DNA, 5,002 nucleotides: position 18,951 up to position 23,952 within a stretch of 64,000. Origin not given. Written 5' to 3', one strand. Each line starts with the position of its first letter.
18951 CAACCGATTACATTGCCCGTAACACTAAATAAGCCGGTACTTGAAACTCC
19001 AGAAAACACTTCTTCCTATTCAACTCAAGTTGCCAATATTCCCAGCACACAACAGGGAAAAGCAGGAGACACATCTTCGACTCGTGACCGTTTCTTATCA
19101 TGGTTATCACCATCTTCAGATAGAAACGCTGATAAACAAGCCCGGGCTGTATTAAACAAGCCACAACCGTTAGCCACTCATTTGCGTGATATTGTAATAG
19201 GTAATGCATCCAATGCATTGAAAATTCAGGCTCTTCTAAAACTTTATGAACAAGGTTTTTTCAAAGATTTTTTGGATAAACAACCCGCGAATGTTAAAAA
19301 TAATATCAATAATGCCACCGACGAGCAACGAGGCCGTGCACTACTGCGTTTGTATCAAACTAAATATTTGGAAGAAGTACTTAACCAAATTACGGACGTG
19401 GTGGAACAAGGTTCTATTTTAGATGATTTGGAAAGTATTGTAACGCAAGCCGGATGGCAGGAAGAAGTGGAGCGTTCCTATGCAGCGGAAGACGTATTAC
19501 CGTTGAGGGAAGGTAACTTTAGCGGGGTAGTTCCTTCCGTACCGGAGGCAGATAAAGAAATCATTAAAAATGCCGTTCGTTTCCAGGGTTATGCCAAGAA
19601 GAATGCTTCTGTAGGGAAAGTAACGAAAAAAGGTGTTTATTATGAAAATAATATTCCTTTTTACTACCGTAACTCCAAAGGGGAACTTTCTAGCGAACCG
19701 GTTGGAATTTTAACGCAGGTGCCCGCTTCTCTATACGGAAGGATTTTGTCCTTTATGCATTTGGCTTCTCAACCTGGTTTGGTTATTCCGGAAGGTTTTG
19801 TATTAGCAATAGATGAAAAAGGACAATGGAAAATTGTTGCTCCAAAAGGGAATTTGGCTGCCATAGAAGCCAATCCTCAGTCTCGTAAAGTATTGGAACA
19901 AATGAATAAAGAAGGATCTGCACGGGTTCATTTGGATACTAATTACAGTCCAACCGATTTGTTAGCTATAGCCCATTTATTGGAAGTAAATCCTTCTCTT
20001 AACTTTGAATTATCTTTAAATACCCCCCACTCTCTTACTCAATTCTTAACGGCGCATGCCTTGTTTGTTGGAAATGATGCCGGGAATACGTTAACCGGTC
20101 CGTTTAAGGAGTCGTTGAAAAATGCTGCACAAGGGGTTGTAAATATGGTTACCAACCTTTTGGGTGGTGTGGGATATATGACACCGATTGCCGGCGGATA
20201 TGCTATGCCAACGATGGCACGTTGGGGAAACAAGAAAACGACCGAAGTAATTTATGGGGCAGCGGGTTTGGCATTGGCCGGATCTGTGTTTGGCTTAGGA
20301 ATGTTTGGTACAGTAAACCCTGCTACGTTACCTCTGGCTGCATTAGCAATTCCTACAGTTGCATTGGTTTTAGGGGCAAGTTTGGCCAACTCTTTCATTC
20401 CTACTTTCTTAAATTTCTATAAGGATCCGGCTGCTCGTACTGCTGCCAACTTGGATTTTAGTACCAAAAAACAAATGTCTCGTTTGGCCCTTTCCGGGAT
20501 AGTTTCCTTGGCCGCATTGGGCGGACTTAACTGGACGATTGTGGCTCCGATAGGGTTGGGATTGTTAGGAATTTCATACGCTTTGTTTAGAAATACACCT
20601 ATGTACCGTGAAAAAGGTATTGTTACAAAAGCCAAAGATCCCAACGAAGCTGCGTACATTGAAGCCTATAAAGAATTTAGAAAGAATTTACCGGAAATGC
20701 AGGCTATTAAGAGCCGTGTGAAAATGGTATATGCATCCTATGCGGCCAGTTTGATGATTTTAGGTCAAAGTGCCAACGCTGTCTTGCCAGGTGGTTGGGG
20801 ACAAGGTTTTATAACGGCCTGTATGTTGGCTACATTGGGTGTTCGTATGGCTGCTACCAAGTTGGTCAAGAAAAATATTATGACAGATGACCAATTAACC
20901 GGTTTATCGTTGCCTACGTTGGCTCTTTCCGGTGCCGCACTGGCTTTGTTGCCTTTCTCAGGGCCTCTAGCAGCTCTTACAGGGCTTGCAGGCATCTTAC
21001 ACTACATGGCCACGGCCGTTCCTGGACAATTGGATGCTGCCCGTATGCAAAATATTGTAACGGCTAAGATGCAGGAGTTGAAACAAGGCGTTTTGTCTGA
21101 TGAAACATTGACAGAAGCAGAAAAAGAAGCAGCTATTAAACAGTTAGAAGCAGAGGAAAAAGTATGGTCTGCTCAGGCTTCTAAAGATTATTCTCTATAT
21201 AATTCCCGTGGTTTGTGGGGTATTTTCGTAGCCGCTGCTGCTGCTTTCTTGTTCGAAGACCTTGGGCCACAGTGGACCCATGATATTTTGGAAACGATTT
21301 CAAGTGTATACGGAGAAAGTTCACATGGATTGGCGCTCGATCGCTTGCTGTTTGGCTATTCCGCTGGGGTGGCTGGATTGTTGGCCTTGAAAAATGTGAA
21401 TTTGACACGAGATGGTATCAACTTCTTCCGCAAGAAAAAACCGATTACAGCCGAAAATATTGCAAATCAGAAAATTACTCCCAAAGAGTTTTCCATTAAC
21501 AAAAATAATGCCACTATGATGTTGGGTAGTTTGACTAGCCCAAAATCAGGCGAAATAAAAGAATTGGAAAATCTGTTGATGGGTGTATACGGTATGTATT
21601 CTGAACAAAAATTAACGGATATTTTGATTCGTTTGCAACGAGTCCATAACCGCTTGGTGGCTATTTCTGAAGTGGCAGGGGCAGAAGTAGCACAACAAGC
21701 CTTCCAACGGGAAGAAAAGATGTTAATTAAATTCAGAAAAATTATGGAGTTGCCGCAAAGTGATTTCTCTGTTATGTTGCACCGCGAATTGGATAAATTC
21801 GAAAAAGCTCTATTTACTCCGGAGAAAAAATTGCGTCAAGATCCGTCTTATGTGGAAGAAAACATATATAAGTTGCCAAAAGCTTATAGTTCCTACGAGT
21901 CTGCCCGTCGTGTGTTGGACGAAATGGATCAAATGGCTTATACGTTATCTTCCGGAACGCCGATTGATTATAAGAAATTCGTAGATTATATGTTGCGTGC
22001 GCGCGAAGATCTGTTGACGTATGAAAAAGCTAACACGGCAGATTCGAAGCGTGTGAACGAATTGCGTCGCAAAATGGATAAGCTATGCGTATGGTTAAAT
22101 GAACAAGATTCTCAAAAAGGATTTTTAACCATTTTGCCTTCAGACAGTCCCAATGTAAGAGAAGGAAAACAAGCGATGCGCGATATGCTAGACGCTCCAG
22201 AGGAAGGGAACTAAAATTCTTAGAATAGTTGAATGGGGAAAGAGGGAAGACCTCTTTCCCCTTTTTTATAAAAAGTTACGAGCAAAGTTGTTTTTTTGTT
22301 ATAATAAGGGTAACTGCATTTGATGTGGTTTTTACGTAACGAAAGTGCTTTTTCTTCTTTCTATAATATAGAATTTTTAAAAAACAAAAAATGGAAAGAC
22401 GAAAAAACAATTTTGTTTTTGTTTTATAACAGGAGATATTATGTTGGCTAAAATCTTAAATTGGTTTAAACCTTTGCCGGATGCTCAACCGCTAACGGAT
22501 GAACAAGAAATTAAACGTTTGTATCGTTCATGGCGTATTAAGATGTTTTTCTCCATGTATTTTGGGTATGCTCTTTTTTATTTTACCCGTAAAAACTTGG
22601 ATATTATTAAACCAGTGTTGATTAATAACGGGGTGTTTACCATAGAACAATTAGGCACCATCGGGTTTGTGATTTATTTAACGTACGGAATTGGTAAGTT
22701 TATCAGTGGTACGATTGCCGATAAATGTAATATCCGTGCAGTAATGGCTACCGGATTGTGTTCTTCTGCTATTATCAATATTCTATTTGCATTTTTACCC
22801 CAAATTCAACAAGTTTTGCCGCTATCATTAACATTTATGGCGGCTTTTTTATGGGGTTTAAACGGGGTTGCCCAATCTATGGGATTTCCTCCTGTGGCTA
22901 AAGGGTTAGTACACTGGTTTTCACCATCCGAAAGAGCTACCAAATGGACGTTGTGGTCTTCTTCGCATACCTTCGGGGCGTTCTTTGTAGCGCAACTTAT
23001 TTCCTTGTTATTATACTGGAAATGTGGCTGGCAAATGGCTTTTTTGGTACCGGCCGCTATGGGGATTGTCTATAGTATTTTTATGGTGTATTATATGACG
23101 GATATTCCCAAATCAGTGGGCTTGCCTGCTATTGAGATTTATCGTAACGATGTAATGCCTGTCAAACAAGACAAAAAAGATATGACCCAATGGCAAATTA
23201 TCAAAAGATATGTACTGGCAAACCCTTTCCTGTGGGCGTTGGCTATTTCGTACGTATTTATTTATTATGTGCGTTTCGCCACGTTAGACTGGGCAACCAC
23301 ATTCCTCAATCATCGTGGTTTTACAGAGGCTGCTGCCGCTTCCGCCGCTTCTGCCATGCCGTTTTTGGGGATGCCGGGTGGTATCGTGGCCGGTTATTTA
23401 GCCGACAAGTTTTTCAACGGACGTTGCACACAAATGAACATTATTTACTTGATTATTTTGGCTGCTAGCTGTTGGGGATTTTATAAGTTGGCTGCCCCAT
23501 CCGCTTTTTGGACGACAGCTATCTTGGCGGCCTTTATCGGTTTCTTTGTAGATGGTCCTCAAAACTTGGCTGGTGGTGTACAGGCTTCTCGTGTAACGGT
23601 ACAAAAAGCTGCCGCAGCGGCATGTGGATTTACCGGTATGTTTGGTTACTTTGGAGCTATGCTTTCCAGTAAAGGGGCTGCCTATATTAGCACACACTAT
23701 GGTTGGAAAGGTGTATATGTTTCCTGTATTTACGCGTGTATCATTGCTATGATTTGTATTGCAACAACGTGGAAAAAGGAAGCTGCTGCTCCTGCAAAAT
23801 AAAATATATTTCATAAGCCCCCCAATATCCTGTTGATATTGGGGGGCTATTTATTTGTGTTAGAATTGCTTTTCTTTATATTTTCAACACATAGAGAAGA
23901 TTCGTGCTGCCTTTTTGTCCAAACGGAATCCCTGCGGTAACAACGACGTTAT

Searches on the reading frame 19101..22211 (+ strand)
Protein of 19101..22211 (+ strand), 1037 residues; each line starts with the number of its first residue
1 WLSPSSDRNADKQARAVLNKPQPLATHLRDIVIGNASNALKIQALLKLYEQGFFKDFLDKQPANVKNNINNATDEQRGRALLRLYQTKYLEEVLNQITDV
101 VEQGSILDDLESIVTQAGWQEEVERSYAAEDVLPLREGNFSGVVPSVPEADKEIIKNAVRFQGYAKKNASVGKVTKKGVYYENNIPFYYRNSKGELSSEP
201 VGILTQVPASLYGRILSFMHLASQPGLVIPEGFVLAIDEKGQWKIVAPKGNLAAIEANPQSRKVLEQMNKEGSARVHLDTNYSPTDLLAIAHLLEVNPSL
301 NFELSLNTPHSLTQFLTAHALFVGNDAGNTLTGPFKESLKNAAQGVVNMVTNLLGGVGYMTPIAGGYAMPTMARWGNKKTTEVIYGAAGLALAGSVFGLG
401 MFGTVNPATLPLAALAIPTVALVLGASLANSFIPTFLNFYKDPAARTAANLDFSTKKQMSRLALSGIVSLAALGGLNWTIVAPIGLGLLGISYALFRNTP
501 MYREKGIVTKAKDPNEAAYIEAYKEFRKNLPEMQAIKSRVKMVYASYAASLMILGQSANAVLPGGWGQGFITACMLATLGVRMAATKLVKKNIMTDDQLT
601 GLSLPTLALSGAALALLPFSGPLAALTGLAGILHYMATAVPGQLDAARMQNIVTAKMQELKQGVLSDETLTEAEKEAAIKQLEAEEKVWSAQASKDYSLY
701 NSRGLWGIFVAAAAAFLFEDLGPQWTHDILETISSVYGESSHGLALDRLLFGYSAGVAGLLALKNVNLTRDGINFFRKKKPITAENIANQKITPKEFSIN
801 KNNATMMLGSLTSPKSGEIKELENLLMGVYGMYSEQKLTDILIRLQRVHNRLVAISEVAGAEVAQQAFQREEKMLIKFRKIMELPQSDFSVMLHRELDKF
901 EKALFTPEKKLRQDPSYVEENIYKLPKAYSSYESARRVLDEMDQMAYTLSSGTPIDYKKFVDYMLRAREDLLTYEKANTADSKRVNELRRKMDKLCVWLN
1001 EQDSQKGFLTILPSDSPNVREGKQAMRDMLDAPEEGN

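Call 71: predict_structure(alignment_id=A3)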
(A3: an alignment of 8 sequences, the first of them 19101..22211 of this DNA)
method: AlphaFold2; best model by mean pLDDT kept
length: 1037 residues; sequences in the alignment: 8
mean_pLDDT: 54.0   pTM: 0.32
mean pLDDT of the five models: 54.0, 53.9, 51.4, 50.2, 49.8
residues with pLDDT >= 90: 7; 70-90: 365; 50-70: 113; < 50: 552
segments of 3 or more residues with pLDDT < 50: 1-6, 100-112, 117-164, 171-182, 207-210, 217-232, 248-265, 267-512, 545-641, 701-779, 830-832, 1035-1037
pLDDT, mean of each block of 10 residues (from residue 1): 40 76 79 84 89 82 78 84 84 69 42 46 36 26 34 42 48 38 59 54 54 51 41 57 53 36 46 33 35 32 25 25 22 26 25 23 23 25 30 27 28 35 34 30 27 27 27 28 30 30 29 63 75 62 49 45 41 47 44 37 39 38 38 44 54 74 78 77 75 59 42 34 33 35 33 33 32 36 76 78 80 79 74 71 87 88 84 86 74 83 84 83 70 86 86 84 89 80 81 86 83 83 86 52
secondary structure, 60 per line:
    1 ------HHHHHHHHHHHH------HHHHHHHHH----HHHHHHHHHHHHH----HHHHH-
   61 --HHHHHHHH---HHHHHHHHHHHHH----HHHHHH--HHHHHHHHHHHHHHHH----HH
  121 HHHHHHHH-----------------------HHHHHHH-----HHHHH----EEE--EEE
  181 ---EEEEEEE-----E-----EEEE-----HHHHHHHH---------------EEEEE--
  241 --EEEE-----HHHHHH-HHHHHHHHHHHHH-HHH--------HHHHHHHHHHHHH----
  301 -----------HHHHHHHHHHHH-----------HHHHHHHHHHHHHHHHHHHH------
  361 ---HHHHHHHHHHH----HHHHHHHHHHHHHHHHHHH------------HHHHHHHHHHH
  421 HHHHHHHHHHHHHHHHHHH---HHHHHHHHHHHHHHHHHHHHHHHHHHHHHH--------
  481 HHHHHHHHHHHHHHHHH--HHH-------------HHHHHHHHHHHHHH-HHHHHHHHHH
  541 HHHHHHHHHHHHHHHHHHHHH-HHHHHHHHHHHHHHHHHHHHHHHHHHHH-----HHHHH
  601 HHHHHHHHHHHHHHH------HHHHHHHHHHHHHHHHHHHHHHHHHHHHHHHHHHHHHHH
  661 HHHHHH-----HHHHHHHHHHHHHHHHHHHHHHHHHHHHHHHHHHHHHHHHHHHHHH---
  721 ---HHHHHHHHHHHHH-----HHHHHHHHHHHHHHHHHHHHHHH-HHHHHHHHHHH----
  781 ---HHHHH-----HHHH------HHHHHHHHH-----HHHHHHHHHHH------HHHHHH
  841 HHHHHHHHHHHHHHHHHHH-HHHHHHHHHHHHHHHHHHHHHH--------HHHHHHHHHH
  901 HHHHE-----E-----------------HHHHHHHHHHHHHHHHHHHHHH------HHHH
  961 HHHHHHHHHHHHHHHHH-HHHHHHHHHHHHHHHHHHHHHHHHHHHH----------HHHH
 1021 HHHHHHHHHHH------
elements in order (helices of 4 or more, strands of 3 or more residues): H7-18 H25-33 H38-50 H55-59 H63-70 H74-86 H91-96 H99-114 H119-128 H152-158 H164-168 E173-175 E178-180 E184-190 E202-205 H211-218 E234-238 E243-246 H252-257 H259-271 H284-296 H312-323 H335-354 H364-374 H379-397 H410-439 H443-472 H481-497 H516-529 H531-561 H563-590 H596-615 H622-666 H672-717 H724-736 H742-764 H766-776 H784-788 H794-797 H804-812 H818-828 H835-859 H861-882 H891-904 H929-950 H957-977 H979-1006 H1017-1031

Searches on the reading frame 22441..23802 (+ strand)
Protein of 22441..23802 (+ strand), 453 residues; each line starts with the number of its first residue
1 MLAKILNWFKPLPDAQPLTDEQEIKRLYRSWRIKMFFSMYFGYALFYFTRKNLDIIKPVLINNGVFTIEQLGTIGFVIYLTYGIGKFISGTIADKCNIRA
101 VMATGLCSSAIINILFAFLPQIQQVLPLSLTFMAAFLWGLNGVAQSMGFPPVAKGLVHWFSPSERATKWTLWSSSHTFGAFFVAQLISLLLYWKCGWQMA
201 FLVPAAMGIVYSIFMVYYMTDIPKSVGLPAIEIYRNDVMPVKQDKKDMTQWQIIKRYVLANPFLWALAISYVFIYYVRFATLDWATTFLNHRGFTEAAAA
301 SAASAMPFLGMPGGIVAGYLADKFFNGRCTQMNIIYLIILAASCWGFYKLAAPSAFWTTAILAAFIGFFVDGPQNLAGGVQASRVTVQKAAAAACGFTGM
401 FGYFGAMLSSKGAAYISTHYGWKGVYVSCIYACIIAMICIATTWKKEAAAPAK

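Call 7: search_protein_families(library=pfam, proteins=[window:22441-23802:+])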
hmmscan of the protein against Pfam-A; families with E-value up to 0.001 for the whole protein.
window:22441-23802:+ (453 aa): 1 family
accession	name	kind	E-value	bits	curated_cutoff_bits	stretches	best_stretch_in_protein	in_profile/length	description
PF07690.21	MFS_1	-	4.3e-36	125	33.4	2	40-344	2-285/347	Major Facilitator Superfamily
